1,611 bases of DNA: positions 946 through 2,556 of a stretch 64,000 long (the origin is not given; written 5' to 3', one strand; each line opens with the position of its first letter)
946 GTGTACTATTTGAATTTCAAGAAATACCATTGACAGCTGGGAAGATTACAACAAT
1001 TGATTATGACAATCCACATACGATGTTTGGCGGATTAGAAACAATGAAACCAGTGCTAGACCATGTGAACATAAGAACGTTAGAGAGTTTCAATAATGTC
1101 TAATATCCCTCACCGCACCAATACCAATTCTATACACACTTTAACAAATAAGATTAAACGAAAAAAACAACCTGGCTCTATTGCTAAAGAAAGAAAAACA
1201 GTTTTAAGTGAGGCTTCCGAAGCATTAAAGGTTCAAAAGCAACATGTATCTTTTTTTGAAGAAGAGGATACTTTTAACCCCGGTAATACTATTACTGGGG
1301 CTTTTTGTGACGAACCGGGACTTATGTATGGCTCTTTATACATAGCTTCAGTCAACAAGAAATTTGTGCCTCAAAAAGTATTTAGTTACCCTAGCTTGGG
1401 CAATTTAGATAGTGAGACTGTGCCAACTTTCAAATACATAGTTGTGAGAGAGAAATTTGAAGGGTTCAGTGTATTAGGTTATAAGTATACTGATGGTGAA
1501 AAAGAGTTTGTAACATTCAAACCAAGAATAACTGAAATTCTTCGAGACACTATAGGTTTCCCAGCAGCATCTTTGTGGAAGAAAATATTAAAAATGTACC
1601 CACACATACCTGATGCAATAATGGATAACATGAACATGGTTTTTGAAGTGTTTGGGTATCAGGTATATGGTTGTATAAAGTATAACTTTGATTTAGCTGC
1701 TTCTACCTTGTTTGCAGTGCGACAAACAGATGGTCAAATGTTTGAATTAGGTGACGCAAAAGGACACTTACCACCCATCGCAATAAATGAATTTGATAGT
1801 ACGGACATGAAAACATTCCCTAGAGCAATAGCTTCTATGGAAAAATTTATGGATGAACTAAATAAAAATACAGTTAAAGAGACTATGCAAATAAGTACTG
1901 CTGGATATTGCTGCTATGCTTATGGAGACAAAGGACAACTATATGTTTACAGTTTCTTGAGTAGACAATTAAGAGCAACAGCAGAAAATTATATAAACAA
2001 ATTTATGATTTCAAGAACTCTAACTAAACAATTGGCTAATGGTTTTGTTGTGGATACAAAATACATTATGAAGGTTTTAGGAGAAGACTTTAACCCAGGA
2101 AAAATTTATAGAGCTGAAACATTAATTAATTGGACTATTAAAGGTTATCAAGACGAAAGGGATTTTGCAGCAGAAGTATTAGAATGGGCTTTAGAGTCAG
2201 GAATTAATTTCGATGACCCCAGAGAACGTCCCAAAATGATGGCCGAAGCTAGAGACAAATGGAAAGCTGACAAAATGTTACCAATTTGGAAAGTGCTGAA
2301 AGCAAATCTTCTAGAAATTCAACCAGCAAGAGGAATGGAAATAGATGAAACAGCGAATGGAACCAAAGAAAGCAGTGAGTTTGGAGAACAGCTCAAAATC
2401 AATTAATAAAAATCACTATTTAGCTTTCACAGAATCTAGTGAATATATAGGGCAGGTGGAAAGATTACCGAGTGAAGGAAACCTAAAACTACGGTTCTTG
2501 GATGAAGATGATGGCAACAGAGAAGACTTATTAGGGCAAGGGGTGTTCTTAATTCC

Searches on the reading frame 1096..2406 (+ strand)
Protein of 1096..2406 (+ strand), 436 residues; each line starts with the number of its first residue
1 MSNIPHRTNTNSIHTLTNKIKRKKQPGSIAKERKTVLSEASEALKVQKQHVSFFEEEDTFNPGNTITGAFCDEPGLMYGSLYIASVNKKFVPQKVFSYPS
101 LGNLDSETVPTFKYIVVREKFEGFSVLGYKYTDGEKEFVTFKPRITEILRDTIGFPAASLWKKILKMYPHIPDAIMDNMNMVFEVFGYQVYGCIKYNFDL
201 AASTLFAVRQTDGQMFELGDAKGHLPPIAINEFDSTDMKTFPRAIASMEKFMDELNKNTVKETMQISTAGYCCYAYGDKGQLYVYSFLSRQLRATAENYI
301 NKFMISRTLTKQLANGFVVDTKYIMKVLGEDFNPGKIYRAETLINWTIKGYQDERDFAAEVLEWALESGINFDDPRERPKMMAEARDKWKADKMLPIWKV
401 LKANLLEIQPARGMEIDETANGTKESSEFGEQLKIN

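Call 13: search_protein_families(library=phrogs, proteins=[window:1096-2406:+])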
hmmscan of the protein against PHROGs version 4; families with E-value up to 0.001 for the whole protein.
window:1096-2406:+ (436 aa): 0 families

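Call 33: find_encoding_contigs(protein=window:1096-2406:+, flank=10000, max_places=3)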
Protein window:1096-2406:+ (436 aa): 2 contigs read that carry it; 1 place shown.
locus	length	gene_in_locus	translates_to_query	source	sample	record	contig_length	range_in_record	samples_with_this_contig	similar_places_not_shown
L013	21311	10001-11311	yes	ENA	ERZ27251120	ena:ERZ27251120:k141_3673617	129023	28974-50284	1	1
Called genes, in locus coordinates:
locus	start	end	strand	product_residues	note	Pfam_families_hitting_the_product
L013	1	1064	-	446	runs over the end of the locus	PF07728:AAA_5 (faint), PF07724:AAA_2, PF00004:AAA (weak), PF10431:ClpB_D2-small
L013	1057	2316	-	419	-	PF13692:Glyco_trans_1_4, PF00534:Glycos_transf_1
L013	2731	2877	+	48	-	-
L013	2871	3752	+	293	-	PF00535:Glycos_transf_2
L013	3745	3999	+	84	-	-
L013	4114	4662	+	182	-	-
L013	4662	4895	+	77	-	-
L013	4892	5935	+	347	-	PF04055:Radical_SAM, PF13186:SPASM (weak)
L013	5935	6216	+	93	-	-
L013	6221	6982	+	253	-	PF00535:Glycos_transf_2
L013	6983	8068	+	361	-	PF05496:RuvB_N (faint), PF13177:DNA_pol3_delta2, PF13191:AAA_16 (faint), PF13245:AAA_19 (faint), PF13401:AAA_22 (weak), PF00004:AAA, PF07728:AAA_5 (weak)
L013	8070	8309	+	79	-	-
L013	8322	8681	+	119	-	-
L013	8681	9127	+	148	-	-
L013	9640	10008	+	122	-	-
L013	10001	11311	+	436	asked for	-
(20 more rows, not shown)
